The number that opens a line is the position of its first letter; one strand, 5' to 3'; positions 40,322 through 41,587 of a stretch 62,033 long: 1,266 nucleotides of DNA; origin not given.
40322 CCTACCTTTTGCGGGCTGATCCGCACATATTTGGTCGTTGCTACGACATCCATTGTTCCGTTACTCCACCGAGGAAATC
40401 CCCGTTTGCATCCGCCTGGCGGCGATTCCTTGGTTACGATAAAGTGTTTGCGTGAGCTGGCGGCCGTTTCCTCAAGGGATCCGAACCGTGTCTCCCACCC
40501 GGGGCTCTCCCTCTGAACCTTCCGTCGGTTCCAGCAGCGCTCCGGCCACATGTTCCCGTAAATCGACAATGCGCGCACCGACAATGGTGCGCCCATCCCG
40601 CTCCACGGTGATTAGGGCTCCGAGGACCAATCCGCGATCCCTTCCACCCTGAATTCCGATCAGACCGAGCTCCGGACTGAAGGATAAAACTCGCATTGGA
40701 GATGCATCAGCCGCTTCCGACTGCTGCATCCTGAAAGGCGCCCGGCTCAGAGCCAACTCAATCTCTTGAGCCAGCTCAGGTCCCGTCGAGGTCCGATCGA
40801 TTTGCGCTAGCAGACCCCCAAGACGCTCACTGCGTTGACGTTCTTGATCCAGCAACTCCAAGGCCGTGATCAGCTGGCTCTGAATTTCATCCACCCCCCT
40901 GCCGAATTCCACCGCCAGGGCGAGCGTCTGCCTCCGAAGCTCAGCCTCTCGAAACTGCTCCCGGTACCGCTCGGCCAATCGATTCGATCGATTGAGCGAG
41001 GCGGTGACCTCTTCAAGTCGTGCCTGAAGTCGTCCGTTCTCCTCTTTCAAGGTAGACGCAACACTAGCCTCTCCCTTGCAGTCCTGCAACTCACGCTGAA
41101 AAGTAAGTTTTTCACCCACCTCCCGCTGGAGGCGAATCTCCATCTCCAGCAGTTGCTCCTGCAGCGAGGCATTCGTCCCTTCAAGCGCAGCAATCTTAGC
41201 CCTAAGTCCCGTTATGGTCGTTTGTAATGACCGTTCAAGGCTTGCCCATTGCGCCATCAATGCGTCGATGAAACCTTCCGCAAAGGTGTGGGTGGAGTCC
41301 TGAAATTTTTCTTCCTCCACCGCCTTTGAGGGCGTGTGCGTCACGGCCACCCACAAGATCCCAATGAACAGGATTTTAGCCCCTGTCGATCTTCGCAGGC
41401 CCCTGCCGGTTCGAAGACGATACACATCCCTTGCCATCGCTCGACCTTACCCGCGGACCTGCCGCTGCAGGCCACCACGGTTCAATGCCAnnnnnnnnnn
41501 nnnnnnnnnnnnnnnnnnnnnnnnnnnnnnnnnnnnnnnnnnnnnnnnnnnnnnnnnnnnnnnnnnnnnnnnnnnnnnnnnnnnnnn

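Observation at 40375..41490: Non-ribosomal membrane-anchored coiled-coil gene wedged between rpsS and rplV inside the S10 operon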

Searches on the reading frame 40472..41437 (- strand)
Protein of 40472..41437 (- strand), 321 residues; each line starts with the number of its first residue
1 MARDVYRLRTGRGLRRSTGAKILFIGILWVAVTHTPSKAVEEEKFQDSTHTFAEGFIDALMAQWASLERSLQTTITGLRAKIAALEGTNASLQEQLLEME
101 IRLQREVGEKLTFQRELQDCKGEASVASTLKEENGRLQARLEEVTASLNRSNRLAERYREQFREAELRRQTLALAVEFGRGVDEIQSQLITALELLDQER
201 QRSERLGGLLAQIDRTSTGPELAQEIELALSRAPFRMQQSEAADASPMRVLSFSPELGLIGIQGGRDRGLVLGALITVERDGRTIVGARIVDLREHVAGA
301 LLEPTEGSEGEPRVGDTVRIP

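Call 3: search_protein_families(library=pfam, proteins=[window:40472-41437:-], max_evalue=10)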
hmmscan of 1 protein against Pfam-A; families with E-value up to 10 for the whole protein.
window:40472-41437:- (321 aa): 17 families
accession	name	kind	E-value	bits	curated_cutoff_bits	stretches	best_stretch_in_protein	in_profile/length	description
PF01920.25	Prefoldin_2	-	0.0073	16.7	27.6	2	67-108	63-104/106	Prefoldin subunit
PF15294.11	Leu_zip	-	0.054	13.5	28.2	1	74-153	127-208/275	Leucine zipper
PF15908.10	HMMR_C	-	0.084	13.5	28.6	1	129-169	92-132/157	Hyaluronan mediated motility receptor C-terminal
PF07889.17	DUF1664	-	0.14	12.6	34.6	1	126-168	53-95/124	Protein of unknown function (DUF1664)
PF04645.17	DUF603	-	0.16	12.1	22.6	1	53-106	92-146/181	Protein of unknown function, DUF603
PF12329.13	TMF_DNA_bd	-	0.19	12.1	35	1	57-99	14-59/74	TATA element modulatory factor 1 DNA binding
PF07926.17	TPR_MLP1_2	-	0.21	12.1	36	2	59-97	89-127/129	TPR/MLP1/MLP2-like protein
PF14362.11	DUF4407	-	0.27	10.9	31.3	1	61-171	125-229/297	Domain of unknown function (DUF4407)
PF21924.1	XRCC4_CC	-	0.53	10.9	27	1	121-151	19-49/78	XRCC4 coiled-coil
PF24554.1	DUF7603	-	0.9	10.7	27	1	98-192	5-100/110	Domain of unknown function (DUF7603)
PF11932.13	DUF3450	-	1.5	8.5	32.6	1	60-116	66-122/241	Protein of unknown function (DUF3450)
PF25450.1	Rab11-FIP3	-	1.8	9.3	31.9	1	67-123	48-104/125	Rab11-FIP3-like domain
PF06657.18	Cep57_MT_bd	-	2.4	9.1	31.3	1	124-163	14-54/77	Centrosome microtubule-binding domain of Cep57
PF17253.7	DUF5320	-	2.6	9.7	27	0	9-63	41-95/99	Family of unknown function (DUF5320)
PF06005.17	ZapB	-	2.9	8.9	31.5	1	73-117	18-62/71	Cell division protein ZapB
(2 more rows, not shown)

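Call 4: search_protein_families(library=ncbifam, proteins=[window:40472-41437:-], max_evalue=10)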
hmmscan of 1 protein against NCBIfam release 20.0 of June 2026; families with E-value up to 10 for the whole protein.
window:40472-41437:- (321 aa): 6 families
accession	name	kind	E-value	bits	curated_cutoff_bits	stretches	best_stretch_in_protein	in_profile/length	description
TIGR04211.1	SH3_and_anchor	equivalog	0.00011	21.9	65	1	69-160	69-160/198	TIGR04211 family SH3 domain-containing protein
TIGR02168.1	SMC_prok_B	equivalog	0.055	11.2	567.35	1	60-175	366-485/1181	chromosome segregation protein SMC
NF041849.1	trans_regNmlR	equivalog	0.18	11.9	175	1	127-161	81-115/117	stress response transcriptional regulator NmlR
NF041669.1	GvpT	domain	0.22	12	80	1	123-149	95-121/123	GvpT/GvpP family gas vesicle accessory protein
NF045780.1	TrlF_fam_ATP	equivalog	0.43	9.2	350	1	71-204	468-598/944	TrlF family AAA-like ATPase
NF040697.1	VPA1267_fam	equivalog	4.1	7.5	90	1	113-156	92-135/143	VPA1267 family protein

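Call 5: search_solved_structures(query=window:40472-41437:-, max_evalue=10)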
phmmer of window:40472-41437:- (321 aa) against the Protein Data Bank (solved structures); distinct sequences matched with E-value up to 10: 0.

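Call 6: find_homologous_proteins(query=window:40472-41437:-, max_evalue=0.001)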
Query window:40472-41437:- (321 aa): 2 proteins with E <= 0.001 among 8000 candidates.
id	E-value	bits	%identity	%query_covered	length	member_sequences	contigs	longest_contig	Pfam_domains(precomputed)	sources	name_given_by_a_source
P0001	1.5e-194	663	100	100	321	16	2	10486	-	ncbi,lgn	-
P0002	1.7e-98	348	61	91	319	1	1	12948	-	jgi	jgi:uncharacterized coiled-coil protein SlyX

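Call 8: find_encoding_contigs(protein=P0002, flank=6000)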
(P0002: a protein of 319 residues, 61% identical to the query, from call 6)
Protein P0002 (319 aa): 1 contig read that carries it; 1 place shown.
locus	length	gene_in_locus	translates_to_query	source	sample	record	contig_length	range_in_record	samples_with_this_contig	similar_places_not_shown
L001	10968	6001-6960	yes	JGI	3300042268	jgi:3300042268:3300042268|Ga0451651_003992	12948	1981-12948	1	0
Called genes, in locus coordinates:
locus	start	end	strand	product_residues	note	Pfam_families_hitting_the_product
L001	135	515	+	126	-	PF00177:Ribosomal_S7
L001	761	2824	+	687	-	PF00009:GTP_EFTU, PF03144:GTP_EFTU_D2, PF22042:EF-G_D2, PF14492:EFG_III, PF16658:RF3_C (weak), PF03764:EFG_IV, PF00679:EFG_C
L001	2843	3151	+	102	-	PF00338:Ribosomal_S10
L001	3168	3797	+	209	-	PF00297:Ribosomal_L3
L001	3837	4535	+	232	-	PF00573:Ribosomal_L4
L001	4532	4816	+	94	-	PF00276:Ribosomal_L23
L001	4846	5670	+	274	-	PF00181:Ribosomal_L2_N, PF03947:Ribosomal_L2_C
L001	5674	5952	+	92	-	PF00203:Ribosomal_S19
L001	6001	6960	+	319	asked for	-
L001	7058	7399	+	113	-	PF00237:Ribosomal_L22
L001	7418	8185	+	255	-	PF07650:KH_2, PF00189:Ribosomal_S3_C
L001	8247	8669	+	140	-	PF00252:Ribosomal_L16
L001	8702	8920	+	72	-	PF00831:Ribosomal_L29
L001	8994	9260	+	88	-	PF00366:Ribosomal_S17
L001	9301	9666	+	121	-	PF00238:Ribosomal_L14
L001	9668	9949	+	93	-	PF00467:KOW, PF17136:ribosomal_L24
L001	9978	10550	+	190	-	PF00281:Ribosomal_L5, PF00673:Ribosomal_L5_C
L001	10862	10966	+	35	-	?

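Call 9: find_encoding_contigs(protein=P0001, flank=6000)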
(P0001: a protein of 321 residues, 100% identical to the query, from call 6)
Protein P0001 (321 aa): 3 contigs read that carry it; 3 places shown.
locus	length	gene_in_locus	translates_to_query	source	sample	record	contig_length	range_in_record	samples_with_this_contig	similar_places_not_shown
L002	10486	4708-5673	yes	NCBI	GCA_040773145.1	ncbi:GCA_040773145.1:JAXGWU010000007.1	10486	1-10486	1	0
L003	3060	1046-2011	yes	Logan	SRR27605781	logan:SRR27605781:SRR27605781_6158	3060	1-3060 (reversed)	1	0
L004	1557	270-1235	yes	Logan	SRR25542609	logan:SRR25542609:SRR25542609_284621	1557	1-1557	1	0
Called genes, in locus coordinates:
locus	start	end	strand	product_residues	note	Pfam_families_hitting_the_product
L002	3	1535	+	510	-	?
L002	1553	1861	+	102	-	PF00338:Ribosomal_S10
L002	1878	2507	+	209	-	PF00297:Ribosomal_L3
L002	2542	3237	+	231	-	PF00573:Ribosomal_L4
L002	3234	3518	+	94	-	PF00276:Ribosomal_L23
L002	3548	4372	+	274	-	PF00181:Ribosomal_L2_N, PF03947:Ribosomal_L2_C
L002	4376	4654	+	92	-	PF00203:Ribosomal_S19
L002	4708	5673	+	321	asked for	-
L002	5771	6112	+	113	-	PF00237:Ribosomal_L22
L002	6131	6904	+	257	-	PF07650:KH_2, PF00189:Ribosomal_S3_C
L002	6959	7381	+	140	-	PF00252:Ribosomal_L16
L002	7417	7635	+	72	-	PF00831:Ribosomal_L29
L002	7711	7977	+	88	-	PF00366:Ribosomal_S17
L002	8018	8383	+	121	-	PF00238:Ribosomal_L14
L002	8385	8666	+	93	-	PF00467:KOW, PF17136:ribosomal_L24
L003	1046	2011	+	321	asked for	-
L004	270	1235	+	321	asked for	-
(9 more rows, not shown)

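Call 15: search_protein_representatives(protein=window:40472-41437:-)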
Query: 321 residues. Proteins with E-value up to 0.001 (for the whole library): 67; up to 1e-10: 1; up to 1e-30: 1. The best 67 are listed.
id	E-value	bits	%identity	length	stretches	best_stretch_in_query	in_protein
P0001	4.8e-195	663.2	100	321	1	1-321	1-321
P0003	1.4e-09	54.6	30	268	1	131-320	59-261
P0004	9.5e-09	51.9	33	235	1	151-320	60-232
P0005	2.9e-08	50.3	36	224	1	210-318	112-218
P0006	6.1e-08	49.2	34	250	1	129-307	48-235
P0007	3.9e-07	46.6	32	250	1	141-319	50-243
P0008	1.0e-06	45.2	36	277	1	133-320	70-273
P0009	1.3e-06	44.8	37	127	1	237-320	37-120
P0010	1.4e-06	44.7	33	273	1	130-319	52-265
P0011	2.1e-06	44.2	29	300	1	136-320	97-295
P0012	2.3e-06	44.0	37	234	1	146-319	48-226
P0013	2.8e-06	43.8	34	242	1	126-318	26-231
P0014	3.8e-06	43.3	32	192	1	152-320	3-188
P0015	5.0e-06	42.9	27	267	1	144-317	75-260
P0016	5.1e-06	42.9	30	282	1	127-318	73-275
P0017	6.2e-06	42.6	30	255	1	137-320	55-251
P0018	6.3e-06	42.6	29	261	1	131-318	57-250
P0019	6.6e-06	42.5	29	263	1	128-318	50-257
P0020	8.2e-06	42.2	28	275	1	131-318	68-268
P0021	1.0e-05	41.9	31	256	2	236-320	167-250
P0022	1.5e-05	41.4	35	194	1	194-306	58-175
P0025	1.9e-05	41.0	30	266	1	130-319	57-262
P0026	2.1e-05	40.9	33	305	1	137-320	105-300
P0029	2.6e-05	40.6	31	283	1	135-318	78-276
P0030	3.0e-05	40.4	31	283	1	108-318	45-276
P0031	3.5e-05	40.2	32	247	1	132-319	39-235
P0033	4.1e-05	40.0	33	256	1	138-320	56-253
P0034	5.8e-05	39.5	30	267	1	125-320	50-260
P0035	7.5e-05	39.1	35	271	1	136-320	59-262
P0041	1.1e-04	38.5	31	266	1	116-320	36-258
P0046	2.3e-04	37.5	30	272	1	132-320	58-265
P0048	3.2e-04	37.0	28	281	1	134-320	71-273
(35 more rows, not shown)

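Call 17: search_protein_families(library=pfam, alignment_id=A1, max_evalue=0.01)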
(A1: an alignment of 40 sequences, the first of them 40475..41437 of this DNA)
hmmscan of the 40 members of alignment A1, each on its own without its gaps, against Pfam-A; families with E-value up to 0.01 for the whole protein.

A. member 1, window:40475-41437:- (321 aa): 1 family
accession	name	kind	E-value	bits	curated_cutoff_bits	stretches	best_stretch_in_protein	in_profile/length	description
PF01920.25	Prefoldin_2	-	0.0073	16.7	27.6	0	67-108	63-104/106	Prefoldin subunit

B. families by the number of members that match (of 40 scanned): 19 families
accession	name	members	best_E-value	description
PF16538.11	FlgT_C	4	0.0035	Flagellar assembly protein T, C-terminal domain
PF25785.1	TPR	3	8.2e-05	Nucleoprotein TPR-like domain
PF00038.26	Filament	1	0.0012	Intermediate filament protein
PF08614.16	ATG16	1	0.0014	Autophagy protein 16 (ATG16)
PF12761.13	End3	1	0.0017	Actin cytoskeleton-regulatory complex protein END3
PF09726.14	Macoilin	1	0.002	Macoilin family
PF09728.14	Taxilin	1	0.0021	Myosin-like coiled-coil protein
PF06785.16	UPF0242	1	0.0028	Uncharacterised protein family (UPF0242) N-terminus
PF04102.17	SlyX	1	0.0032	SlyX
PF06120.16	Phage_HK97_TLTM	1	0.0041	Tail length tape measure protein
PF15665.10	FAM184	1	0.0054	Family with sequence similarity 184, A and B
PF10759.14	BPA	1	0.0055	Bacterial proteasome activator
PF14362.11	DUF4407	1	0.0059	Domain of unknown function (DUF4407)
PF20075.5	DUF6471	1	0.0066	Domain of unknown function (DUF6471)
PF01920.25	Prefoldin_2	1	0.0073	Prefoldin subunit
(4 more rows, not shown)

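Call 19: find_homologous_proteins(query=A1, max_evalue=0.001)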
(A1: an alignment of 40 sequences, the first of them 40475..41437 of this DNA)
Query A1 (40 sequences) (321 aa, profile of the alignment): 103 proteins with E <= 0.001 among 8000 candidates.
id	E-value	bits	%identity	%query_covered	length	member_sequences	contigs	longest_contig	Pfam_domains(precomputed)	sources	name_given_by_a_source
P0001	1.4e-48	184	100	100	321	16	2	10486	-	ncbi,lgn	-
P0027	2.8e-48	183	41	21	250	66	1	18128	-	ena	-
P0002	7.6e-44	168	61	91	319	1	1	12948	-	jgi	jgi:uncharacterized coiled-coil protein SlyX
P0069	5.5e-41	159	43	21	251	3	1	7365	-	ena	-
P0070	8.9e-39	152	39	21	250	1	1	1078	-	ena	-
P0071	1.1e-38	152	41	21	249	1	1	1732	-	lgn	-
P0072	1.4e-38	151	39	21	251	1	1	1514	-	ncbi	-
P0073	2.4e-38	150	41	24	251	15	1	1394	-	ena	-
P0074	6.4e-38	149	39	21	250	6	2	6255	-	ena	-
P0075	8.9e-38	149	41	21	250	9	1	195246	-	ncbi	ncbi:MAG: hypothetical protein AB7V14_00220 [Kiritimatiellia bacterium]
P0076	1.0e-37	148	33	29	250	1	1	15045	-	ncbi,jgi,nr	ncbi:MAG: hypothetical protein LBN38_00935 [Verrucomicrobiota bacterium]|jgi:hypothetical protein|nr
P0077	1.2e-37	148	41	21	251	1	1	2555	-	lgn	-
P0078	2.3e-37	147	39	21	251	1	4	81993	-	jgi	jgi:hypothetical protein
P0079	3.2e-37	147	39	21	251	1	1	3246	-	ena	-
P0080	4.0e-37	146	41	21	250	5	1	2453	-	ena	-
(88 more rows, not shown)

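Call 20: find_encoding_contigs(protein=P0075, flank=6000, max_places=2)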
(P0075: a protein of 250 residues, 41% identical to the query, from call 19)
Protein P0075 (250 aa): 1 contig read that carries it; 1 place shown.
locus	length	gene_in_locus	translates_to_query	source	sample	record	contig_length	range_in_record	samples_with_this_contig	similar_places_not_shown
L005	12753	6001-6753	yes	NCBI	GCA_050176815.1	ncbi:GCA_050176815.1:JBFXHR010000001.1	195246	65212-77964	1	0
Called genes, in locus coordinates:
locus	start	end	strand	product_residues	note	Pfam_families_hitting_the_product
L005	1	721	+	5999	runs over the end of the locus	PF22842:Pel9A-like_beta_helix (weak), PF13229:Beta_helix (weak), PF22842:Pel9A-like_beta_helix (weak), PF13229:Beta_helix (weak), PF08480:Disaggr_assoc (weak), PF13229:Beta_helix (weak), PF05048:NosD (weak), PF13229:Beta_helix (weak), +3 more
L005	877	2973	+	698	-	PF00009:GTP_EFTU, PF22042:EF-G_D2, PF03144:GTP_EFTU_D2, PF14492:EFG_III, PF03764:EFG_IV, PF00679:EFG_C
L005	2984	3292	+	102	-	PF00338:Ribosomal_S10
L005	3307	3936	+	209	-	PF00297:Ribosomal_L3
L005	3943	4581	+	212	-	PF00573:Ribosomal_L4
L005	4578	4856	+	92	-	PF00276:Ribosomal_L23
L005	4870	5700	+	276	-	PF00181:Ribosomal_L2_N, PF03947:Ribosomal_L2_C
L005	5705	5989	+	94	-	PF00203:Ribosomal_S19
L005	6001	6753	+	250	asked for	-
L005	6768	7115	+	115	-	PF00237:Ribosomal_L22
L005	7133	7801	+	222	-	PF07650:KH_2, PF00189:Ribosomal_S3_C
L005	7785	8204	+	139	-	PF00252:Ribosomal_L16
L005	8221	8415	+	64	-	PF00831:Ribosomal_L29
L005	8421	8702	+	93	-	PF00366:Ribosomal_S17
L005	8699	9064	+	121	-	PF00238:Ribosomal_L14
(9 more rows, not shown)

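Call 21: find_encoding_contigs(protein=P0076, flank=6000, max_places=2)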
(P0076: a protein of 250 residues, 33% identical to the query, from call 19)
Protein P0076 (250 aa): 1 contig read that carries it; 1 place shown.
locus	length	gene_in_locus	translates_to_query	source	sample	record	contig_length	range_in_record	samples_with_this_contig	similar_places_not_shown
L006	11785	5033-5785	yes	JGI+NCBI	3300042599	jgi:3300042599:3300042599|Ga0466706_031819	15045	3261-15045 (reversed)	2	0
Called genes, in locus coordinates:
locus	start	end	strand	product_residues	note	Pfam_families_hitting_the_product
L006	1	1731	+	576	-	PF00009:GTP_EFTU, PF22042:EF-G_D2, PF03144:GTP_EFTU_D2, PF14492:EFG_III, PF03764:EFG_IV, PF00679:EFG_C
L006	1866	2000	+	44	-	-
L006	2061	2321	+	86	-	PF00338:Ribosomal_S10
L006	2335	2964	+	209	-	PF00297:Ribosomal_L3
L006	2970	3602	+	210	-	PF00573:Ribosomal_L4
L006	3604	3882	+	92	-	PF00276:Ribosomal_L23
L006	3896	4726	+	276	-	PF00181:Ribosomal_L2_N, PF03947:Ribosomal_L2_C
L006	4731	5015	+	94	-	PF00203:Ribosomal_S19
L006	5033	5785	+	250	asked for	-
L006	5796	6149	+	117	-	PF00237:Ribosomal_L22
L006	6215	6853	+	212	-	PF07650:KH_2, PF00189:Ribosomal_S3_C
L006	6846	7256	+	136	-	PF00252:Ribosomal_L16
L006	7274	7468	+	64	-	PF00831:Ribosomal_L29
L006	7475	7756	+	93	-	PF00366:Ribosomal_S17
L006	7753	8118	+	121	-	PF00238:Ribosomal_L14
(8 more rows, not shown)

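Call 26: list_cluster_members(proteins=[P0001, P0003, P0004, P0005, P0006, P0007, P0008, P0010, P0011, P0012])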
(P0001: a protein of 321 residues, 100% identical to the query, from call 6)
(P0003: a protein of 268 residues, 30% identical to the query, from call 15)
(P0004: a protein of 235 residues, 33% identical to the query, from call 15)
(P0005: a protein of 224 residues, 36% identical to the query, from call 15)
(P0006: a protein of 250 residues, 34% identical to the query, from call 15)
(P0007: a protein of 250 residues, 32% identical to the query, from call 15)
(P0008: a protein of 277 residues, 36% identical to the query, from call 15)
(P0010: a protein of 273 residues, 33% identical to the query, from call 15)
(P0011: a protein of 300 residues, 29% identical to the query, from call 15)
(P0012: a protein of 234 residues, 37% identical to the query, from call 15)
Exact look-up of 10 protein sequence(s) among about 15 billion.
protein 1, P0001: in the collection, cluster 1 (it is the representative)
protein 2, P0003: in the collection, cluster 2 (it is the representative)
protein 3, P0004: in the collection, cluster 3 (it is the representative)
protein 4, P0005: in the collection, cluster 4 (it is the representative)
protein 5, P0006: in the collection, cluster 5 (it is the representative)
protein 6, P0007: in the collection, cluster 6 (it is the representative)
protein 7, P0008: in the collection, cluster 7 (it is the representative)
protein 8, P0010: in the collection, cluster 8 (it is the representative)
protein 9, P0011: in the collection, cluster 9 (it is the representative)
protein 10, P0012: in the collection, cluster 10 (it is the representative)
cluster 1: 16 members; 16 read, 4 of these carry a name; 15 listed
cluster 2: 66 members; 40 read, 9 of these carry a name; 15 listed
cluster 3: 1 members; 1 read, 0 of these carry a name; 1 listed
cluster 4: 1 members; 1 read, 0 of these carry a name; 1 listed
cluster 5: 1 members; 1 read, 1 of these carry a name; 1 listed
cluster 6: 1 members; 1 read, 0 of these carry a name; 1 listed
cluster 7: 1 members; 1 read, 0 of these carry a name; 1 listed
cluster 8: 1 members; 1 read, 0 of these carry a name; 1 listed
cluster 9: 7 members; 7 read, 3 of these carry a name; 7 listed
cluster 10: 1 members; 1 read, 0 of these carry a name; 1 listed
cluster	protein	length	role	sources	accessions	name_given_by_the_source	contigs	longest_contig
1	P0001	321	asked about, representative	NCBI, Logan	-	-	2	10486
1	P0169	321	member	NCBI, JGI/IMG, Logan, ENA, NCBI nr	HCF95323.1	MAG TPA: hypothetical protein DEW46_09705 [Verrucomicrobia bacterium] | hypothetical protein | hypothetical protein [Verrucomicrobiota bacterium]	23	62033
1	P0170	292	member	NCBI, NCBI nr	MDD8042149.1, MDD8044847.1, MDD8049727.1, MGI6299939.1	MAG: hypothetical protein PHF14_00125 [Verrucomicrobiota bacterium] | hypothetical protein [Verrucomicrobiota bacterium]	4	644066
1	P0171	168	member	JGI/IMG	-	hypothetical protein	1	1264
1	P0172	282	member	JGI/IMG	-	hypothetical protein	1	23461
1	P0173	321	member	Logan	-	-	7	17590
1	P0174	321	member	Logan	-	-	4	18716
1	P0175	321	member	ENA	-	-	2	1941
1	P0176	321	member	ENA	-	-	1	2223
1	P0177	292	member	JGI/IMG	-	-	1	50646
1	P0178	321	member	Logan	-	-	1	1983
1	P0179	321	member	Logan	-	-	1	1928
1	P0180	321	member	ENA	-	-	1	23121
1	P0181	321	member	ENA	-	-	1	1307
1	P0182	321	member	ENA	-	-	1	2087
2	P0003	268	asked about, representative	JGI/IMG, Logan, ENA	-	-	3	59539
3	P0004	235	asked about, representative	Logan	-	-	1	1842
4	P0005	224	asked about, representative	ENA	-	-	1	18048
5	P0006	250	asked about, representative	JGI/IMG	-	hypothetical protein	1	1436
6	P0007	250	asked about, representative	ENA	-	-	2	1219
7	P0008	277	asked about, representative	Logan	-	-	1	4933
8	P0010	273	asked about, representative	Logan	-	-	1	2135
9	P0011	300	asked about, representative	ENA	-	-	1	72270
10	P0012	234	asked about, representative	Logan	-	-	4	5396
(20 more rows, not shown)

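Call 28: predict_structure(alignment_id=A1)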
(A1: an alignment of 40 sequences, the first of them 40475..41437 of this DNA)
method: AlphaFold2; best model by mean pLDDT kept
length: 321 residues; sequences in the alignment: 40
mean_pLDDT: 81.4   pTM: 0.32
mean pLDDT of the five models: 81.4, 80.1, 80.0, 79.4, 78.9
residues with pLDDT >= 90: 174; 70-90: 72; 50-70: 17; < 50: 58
segments of 3 or more residues with pLDDT < 50: 1-3, 6-9, 11-51, 234-243
pLDDT, mean of each block of 10 residues (from residue 1): 47 44 46 41 39 69 91 92 86 93 96 96 95 97 97 96 94 81 82 90 90 74 74 51 73 97 96 97 96 98 90 97 84
secondary structure, 60 per line:
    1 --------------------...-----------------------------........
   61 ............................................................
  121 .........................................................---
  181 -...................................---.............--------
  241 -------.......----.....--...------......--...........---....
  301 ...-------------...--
elements in order: H53-177 H182-216 H220-232 E248-254 E259-263 E275-280 E283-293 E297-303 E317-319
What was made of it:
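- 40742..41281 (-): Coiled-coil / helical region, aa 53-232. The family-conserved helix-turn-helix core is about aa 131-216 (40790..41047). AF2 helices 53-177, 182-216 and 220-232 with pLDDT mostly above 90 (call 28).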
